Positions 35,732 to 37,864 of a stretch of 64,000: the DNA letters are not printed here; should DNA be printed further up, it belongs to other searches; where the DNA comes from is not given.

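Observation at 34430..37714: WbdD-like methyltransferase + kinase-like + coiled-coil protein next to an extended Wzt-type ATPase: possible cap-and-ruler chain termination in a Gram-positive rhamnan locus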

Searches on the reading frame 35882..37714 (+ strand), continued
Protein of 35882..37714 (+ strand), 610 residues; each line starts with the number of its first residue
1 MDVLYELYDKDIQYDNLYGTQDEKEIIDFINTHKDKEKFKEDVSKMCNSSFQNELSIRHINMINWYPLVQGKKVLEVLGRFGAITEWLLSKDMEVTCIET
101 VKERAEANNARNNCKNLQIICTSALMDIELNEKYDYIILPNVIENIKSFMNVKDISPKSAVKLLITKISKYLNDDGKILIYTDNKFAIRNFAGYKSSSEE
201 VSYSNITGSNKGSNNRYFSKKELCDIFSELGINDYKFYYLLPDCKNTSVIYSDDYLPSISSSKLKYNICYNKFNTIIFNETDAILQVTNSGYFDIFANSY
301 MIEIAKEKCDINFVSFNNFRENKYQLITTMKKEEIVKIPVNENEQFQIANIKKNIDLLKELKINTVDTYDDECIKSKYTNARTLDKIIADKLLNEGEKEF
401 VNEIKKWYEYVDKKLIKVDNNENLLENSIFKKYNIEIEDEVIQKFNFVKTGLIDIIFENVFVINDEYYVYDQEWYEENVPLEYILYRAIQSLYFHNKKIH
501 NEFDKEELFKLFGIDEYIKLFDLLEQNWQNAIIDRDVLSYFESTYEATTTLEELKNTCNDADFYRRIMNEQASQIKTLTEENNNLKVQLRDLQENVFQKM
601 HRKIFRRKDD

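Call 28: find_encoding_contigs(protein=P0001, flank=3000, max_places=3)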
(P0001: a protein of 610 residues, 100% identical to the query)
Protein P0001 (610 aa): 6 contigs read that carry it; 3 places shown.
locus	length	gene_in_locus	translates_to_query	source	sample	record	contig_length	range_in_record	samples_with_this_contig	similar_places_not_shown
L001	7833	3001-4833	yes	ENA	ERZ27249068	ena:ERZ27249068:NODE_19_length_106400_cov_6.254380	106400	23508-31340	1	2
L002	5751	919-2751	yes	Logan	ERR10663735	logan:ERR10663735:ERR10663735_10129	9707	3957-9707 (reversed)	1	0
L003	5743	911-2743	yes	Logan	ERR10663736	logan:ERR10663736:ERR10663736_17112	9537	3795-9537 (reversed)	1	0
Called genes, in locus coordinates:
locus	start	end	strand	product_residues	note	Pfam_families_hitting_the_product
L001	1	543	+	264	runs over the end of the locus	PF01061:ABC2_membrane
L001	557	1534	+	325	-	PF00535:Glycos_transf_2, PF13641:Glyco_tranf_2_3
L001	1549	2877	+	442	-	PF00005:ABC_tran, PF14524:Wzt_C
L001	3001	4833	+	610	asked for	-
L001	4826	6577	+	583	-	PF00535:Glycos_transf_2, PF10111:Glyco_tranf_2_2, PF00535:Glycos_transf_2, PF13641:Glyco_tranf_2_3, PF13712:Glyco_tranf_2_5 (weak)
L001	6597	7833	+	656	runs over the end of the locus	PF00535:Glycos_transf_2, PF10111:Glyco_tranf_2_2, PF13641:Glyco_tranf_2_3, PF00535:Glycos_transf_2, PF10111:Glyco_tranf_2_2, PF13641:Glyco_tranf_2_3 (weak)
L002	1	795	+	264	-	?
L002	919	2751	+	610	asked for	-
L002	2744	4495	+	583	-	PF00535:Glycos_transf_2, PF10111:Glyco_tranf_2_2, PF00535:Glycos_transf_2, PF13641:Glyco_tranf_2_3, PF13712:Glyco_tranf_2_5 (weak)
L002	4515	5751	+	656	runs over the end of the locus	PF00535:Glycos_transf_2, PF10111:Glyco_tranf_2_2, PF13641:Glyco_tranf_2_3, PF00535:Glycos_transf_2, PF10111:Glyco_tranf_2_2, PF13641:Glyco_tranf_2_3 (weak)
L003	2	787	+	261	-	?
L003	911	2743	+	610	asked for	-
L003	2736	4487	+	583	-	PF00535:Glycos_transf_2, PF10111:Glyco_tranf_2_2, PF00535:Glycos_transf_2, PF13641:Glyco_tranf_2_3, PF13712:Glyco_tranf_2_5 (weak)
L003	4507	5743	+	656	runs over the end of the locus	PF00535:Glycos_transf_2, PF10111:Glyco_tranf_2_2, PF13641:Glyco_tranf_2_3, PF00535:Glycos_transf_2, PF10111:Glyco_tranf_2_2, PF13641:Glyco_tranf_2_3 (weak)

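Call 29: find_encoding_contigs(protein=P0016, flank=10000, max_places=2)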
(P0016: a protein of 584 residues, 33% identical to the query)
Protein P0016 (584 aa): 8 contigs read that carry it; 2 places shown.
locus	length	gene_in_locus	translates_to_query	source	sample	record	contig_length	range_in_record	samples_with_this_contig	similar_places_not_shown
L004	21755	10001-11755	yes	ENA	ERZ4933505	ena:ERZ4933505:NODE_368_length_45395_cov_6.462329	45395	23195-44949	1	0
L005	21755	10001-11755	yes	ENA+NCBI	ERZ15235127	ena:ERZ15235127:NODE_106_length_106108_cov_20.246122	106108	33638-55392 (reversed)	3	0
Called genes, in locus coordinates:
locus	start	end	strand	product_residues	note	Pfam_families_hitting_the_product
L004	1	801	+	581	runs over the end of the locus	PF00664:ABC_membrane, PF02463:SMC_N (weak), PF00005:ABC_tran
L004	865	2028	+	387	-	PF00664:ABC_membrane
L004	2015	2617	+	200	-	PF00005:ABC_tran, PF02463:SMC_N (weak)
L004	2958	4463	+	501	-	PF00478:IMPDH, PF03060:NMO (faint), PF00571:CBS (faint), PF01070:FMN_dh (weak)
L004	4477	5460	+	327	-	PF00535:Glycos_transf_2, PF10111:Glyco_tranf_2_2 (weak)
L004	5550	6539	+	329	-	-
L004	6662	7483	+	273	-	PF01061:ABC2_membrane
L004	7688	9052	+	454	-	PF00005:ABC_tran, PF14524:Wzt_C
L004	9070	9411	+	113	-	PF00753:Lactamase_B (faint)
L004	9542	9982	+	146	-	-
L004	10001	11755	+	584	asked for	-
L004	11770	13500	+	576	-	PF00535:Glycos_transf_2, PF10111:Glyco_tranf_2_2 (faint), PF13641:Glyco_tranf_2_3 (faint), PF00535:Glycos_transf_2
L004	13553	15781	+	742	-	PF00535:Glycos_transf_2, PF13641:Glyco_tranf_2_3, PF13439:Glyco_transf_4, PF00534:Glycos_transf_1, PF13692:Glyco_trans_1_4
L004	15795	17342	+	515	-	PF09913:DUF2142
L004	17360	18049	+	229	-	PF00535:Glycos_transf_2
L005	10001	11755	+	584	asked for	-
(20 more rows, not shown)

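Call 31: find_related_loci(query=A1, collection=genome_contigs, flank=10000)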
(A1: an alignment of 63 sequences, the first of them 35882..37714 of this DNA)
Query A1 (610 aa) in genome_contigs; peptide patterns used: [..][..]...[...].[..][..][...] (x = any residue, [..] = any of these).
295 stretches matched a pattern; 247 encode a relative of the query (tblastn E <= 1e-3); the best 80 are kept; 80 distinct loci.
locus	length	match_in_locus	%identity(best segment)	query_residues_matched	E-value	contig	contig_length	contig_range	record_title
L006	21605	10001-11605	36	1-534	5e-91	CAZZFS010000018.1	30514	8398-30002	MAG TPA_asm: uncultured Clostridiaceae bacterium isolate SRP302447_co1_768 genome assembly, contig: NODE_4079_length_305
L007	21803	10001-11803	35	1-596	2e-89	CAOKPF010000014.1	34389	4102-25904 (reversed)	MAG TPA_asm: uncultured Clostridium sp. isolate SRR17684615_bin.9_metawrap_v1.3_MAG genome assembly, contig: NODE.1650_l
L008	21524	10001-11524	35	57-595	1e-84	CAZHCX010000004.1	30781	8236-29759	MAG TPA_asm: uncultured Clostridium sp. isolate binchicken_co353_441 genome assembly, contig: NODE_2487_length_30781_cov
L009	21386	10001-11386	36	51-537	5e-79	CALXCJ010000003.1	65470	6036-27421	MAG: uncultured Clostridia bacterium isolate BRZ_HP__bin93 genome assembly, contig: BRZ_HP__NODE_672_length_65470_cov_6.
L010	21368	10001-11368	37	55-534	1e-78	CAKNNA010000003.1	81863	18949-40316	MAG TPA_asm: uncultured Clostridium sp. isolate ERR3414591_bin.48_metaWRAP_v1.1_MAG genome assembly, contig: NODE_513_le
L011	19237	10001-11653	41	1-555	2e-122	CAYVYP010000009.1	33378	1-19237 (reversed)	MAG TPA_asm: uncultured Lachnospiraceae bacterium isolate SRP192927_co5_101 genome assembly, contig: NODE_1219_length_33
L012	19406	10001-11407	34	58-558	5e-77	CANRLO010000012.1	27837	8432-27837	MAG: uncultured Clostridia bacterium isolate Lapin-018__bin83 genome assembly, contig: Lapin-018__NODE_1377_length_27837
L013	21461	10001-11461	34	20-538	1e-75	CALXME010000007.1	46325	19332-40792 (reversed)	MAG: uncultured Clostridia bacterium isolate BRZ_RS__bin5 genome assembly, contig: BRZ_RS__NODE_846_length_46325_cov_7.9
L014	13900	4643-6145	34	1-532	5e-75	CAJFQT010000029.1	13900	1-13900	uncultured Clostridia bacterium isolate Chicken_15_mag_125 genome assembly, contig: MAGpy_11413_15_idba_bin_125_fascaffo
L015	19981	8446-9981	34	8-533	9e-75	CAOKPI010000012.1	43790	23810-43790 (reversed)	MAG TPA_asm: uncultured Clostridium sp. isolate SRR15730526_bin.21_metawrap_v1.3_MAG genome assembly, contig: NODE.767_l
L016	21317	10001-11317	37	132-605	3e-74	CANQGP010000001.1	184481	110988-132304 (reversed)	MAG: uncultured Clostridia bacterium isolate Lapin-032__bin135 genome assembly, contig: Lapin-032__NODE_80_length_184481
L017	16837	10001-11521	36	26-541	5e-74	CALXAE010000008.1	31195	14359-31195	MAG: uncultured Clostridia bacterium isolate BRZ_DE__bin90 genome assembly, contig: BRZ_DE__NODE_1450_length_31195_cov_9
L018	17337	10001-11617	34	1-551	4e-73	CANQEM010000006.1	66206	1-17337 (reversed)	MAG: uncultured Clostridia bacterium isolate Lapin-005__bin64 genome assembly, contig: Lapin-005__NODE_485_length_66206_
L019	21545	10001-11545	35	61-593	7e-73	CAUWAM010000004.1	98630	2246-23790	MAG: uncultured Clostridia bacterium isolate ERS329804__bin38 genome assembly, contig: ERS329804_NODE_166_length_98630_c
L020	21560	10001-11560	34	61-595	8e-73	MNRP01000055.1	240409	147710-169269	MAG: Clostridium sp. 26_22 Ley3_66761_scaffold_159, whole genome shotgun sequence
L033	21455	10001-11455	35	21-534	2e-69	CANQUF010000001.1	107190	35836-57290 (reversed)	MAG: uncultured Clostridia bacterium isolate Lapin-023__bin51 genome assembly, contig: Lapin-023__NODE_228_length_107190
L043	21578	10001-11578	32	42-581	4e-66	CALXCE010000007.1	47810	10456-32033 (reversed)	MAG: uncultured Clostridia bacterium isolate BRZ_GB__bin19 genome assembly, contig: BRZ_GB__NODE_1150_length_47810_cov_1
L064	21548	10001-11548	32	61-604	2e-61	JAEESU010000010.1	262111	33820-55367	MAG: Clostridia bacterium isolate Tb.RUG.39 k141_3495491_flag=0_multi=38.3659_len=262111, whole genome shotgun sequence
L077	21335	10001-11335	33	52-537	5e-57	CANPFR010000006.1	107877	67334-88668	MAG TPA_asm: uncultured Clostridia bacterium isolate SRR15730533_bin.19_metawrap_v1.3_MAG genome assembly, contig: NODE.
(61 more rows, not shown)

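Call 45: find_encoding_contigs(protein=P0026, flank=10000, max_places=1)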
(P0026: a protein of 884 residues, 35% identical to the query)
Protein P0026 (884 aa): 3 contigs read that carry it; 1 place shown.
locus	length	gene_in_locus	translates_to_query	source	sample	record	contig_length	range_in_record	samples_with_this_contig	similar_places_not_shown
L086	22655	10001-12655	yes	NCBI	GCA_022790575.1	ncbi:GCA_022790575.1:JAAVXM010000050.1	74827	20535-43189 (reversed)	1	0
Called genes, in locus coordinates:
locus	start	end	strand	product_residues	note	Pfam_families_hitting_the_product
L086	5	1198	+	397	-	PF00664:ABC_membrane, PF02463:SMC_N, PF13304:AAA_21 (weak), PF00005:ABC_tran (weak)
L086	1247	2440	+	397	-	PF27394:Aq_aa27 (weak), PF13173:AAA_14, PF13635:DUF4143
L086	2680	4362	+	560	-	-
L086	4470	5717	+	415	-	PF06838:Met_gamma_lyase, PF01053:Cys_Met_Meta_PP (weak)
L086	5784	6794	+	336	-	PF00535:Glycos_transf_2, PF10111:Glyco_tranf_2_2 (weak), PF13641:Glyco_tranf_2_3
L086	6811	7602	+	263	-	PF01061:ABC2_membrane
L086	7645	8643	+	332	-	PF00535:Glycos_transf_2, PF13641:Glyco_tranf_2_3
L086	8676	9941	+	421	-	PF00005:ABC_tran, PF14524:Wzt_C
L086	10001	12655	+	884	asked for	-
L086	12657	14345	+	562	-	PF00535:Glycos_transf_2, PF10111:Glyco_tranf_2_2 (faint), PF00535:Glycos_transf_2 (weak)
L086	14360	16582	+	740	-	PF00535:Glycos_transf_2, PF13641:Glyco_tranf_2_3 (weak), PF13439:Glyco_transf_4, PF00534:Glycos_transf_1, PF13692:Glyco_trans_1_4 (weak)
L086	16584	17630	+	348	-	PF01757:Acyl_transf_3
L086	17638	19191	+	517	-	PF09913:DUF2142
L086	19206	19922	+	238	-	PF00535:Glycos_transf_2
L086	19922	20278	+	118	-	PF10066:DUF2304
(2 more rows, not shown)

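Call 46: find_encoding_contigs(protein=P0090, flank=10000, max_places=1)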
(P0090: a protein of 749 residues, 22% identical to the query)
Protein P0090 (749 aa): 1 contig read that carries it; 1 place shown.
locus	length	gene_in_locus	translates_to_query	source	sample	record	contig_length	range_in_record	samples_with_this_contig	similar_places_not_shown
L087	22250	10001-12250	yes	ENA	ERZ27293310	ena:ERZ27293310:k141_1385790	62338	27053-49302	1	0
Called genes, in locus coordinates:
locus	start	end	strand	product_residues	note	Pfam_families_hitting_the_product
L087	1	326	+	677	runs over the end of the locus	PF05045:RgpF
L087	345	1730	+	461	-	PF00535:Glycos_transf_2, PF10111:Glyco_tranf_2_2, PF13641:Glyco_tranf_2_3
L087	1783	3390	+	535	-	PF04464:Glyphos_transf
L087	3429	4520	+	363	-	PF05050:Methyltransf_21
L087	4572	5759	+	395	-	PF00535:Glycos_transf_2, PF10111:Glyco_tranf_2_2, PF13641:Glyco_tranf_2_3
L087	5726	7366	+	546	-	PF22674:C2185-like_N (faint), PF04464:Glyphos_transf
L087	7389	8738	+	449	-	PF00535:Glycos_transf_2, PF10111:Glyco_tranf_2_2, PF13641:Glyco_tranf_2_3 (weak), PF22674:C2185-like_N (weak)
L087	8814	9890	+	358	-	PF05050:Methyltransf_21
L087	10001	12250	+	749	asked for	PF22674:C2185-like_N, PF01467:CTP_transf_like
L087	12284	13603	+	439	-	PF01261:AP_endonuc_2, PF22674:C2185-like_N (weak)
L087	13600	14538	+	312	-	PF01261:AP_endonuc_2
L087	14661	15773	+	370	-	-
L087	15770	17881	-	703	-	PF00361:Proton_antipo_M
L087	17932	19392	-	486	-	PF00361:Proton_antipo_M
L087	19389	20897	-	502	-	PF00361:Proton_antipo_M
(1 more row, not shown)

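Call 72: search_protein_families(library=pfam, proteins=[L064:9968-13465:+, L033:9917-13363:+, L077:9962-13576:+, P0026, P0038, L043:8644-9969:+, L016:6603-7796:+], max_evalue=0.001)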
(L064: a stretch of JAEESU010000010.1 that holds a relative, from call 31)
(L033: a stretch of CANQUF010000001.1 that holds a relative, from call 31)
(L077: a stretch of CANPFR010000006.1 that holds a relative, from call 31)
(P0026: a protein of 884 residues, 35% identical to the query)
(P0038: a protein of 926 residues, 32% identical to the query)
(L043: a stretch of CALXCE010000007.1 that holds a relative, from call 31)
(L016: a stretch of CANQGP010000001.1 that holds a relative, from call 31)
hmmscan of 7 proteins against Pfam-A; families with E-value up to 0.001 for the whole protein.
L064:9968-13465:+ (1166 aa): 2 families
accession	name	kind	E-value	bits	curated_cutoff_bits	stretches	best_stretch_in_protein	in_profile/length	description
PF00535.33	Glycos_transf_2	-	4e-39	134.7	23.3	2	640-798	1-167/168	Glycosyl transferase family 2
PF13641.12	Glyco_tranf_2_3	-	3.9e-14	53.7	27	1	891-1115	1-216/230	Glycosyltransferase like family 2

L033:9917-13363:+ (1149 aa): 2 families
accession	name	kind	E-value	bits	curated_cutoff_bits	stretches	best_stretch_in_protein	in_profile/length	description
PF00535.33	Glycos_transf_2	-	7.8e-29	101.2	23.3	1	644-803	1-168/168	Glycosyl transferase family 2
PF13641.12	Glyco_tranf_2_3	-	0.00069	20.1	27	0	641-758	1-123/230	Glycosyltransferase like family 2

L077:9962-13576:+ (1205 aa): 3 families
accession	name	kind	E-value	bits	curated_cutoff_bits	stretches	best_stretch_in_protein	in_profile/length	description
PF00535.33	Glycos_transf_2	-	9.7e-39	133.4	23.3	2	675-833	1-167/168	Glycosyl transferase family 2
PF13641.12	Glyco_tranf_2_3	-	3.5e-16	60.3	27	2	926-1148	1-214/230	Glycosyltransferase like family 2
PF13632.12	Glyco_trans_2_3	-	1.3e-05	25.6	27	0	755-867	2-121/198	Glycosyl transferase family group 2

P0026 (884 aa): 0 families

P0038 (926 aa): 4 families
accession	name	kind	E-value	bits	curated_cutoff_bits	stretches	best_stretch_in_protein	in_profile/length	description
PF13649.12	Methyltransf_25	-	4.8e-07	30.8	27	1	408-501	1-97/97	Methyltransferase domain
PF08241.18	Methyltransf_11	-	1.1e-06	29.7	21.2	1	409-505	1-95/95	Methyltransferase domain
PF08242.18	Methyltransf_12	-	3.2e-06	28.2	30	1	409-502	1-97/98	Methyltransferase domain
PF13489.12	Methyltransf_23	-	3.4e-06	27.3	27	1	400-509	17-120/164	Methyltransferase domain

L043:8644-9969:+ (442 aa): 0 families

L016:6603-7796:+ (398 aa): 8 families
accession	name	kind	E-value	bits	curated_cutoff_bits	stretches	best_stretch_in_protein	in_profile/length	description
PF13489.12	Methyltransf_23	-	5.1e-11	43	27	1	78-241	18-162/164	Methyltransferase domain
PF08241.18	Methyltransf_11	-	6.7e-10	39.9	21.2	1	86-186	1-95/95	Methyltransferase domain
PF08242.18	Methyltransf_12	-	2.9e-09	38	30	1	86-184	1-98/98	Methyltransferase domain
PF00398.26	RrnaAD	-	1.5e-08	34.5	24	1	71-144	20-93/263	Ribosomal RNA adenine dimethylase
PF13649.12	Methyltransf_25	-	2.1e-08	35.2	27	1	85-182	1-97/97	Methyltransferase domain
PF13847.12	Methyltransf_31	-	1e-07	32.2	27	1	81-236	3-144/145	Methyltransferase domain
PF05401.17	NodS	-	6.7e-07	29.8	24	1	82-186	44-144/201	Nodulation protein S (NodS)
PF05175.20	MTS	-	0.00019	21.6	23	1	81-196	31-148/170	Methyltransferase small domain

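Call 74: list_cluster_members(proteins=[P0028, P0031, P0046, P0002, P0016, P0055, P0062, P0075, P0080, P0158])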
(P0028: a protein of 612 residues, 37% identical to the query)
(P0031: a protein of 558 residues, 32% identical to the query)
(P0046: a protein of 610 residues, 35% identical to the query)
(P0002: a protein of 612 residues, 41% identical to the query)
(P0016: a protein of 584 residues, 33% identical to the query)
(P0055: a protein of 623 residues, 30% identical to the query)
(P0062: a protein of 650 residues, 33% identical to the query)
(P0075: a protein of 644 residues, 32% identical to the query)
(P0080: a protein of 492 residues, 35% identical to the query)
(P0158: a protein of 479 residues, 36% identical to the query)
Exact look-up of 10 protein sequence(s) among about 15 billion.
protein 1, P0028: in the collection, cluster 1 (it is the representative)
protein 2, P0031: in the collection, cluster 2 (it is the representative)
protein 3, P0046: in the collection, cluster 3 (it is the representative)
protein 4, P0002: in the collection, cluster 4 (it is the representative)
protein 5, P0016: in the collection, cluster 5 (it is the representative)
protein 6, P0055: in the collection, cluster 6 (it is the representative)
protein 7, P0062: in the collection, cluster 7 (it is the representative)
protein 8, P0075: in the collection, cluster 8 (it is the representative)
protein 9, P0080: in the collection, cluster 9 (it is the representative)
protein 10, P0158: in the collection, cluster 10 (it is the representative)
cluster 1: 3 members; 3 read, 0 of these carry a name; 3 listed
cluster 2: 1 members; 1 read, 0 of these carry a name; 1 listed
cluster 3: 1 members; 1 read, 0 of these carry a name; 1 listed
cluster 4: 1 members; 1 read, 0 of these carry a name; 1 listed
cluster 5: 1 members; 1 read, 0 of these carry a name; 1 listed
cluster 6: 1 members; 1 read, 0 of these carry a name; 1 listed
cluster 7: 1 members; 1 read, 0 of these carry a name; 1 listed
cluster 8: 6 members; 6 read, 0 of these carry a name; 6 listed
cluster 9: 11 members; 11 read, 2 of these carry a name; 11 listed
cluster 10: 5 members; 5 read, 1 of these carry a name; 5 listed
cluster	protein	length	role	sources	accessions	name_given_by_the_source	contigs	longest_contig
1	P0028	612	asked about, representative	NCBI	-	-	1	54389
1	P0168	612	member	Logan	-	-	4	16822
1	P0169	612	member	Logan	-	-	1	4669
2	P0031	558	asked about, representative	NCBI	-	-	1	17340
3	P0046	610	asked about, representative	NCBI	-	-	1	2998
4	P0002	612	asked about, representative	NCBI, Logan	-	-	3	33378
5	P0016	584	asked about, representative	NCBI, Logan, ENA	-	-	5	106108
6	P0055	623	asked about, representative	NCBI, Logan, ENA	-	-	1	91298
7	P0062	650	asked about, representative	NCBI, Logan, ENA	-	-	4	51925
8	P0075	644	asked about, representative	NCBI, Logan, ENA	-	-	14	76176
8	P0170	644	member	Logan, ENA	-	-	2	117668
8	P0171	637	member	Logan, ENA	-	-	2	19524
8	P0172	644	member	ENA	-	-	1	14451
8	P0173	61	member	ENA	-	-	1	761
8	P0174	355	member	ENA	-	-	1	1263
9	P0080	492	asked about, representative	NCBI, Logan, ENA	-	-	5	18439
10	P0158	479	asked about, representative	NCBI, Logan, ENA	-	-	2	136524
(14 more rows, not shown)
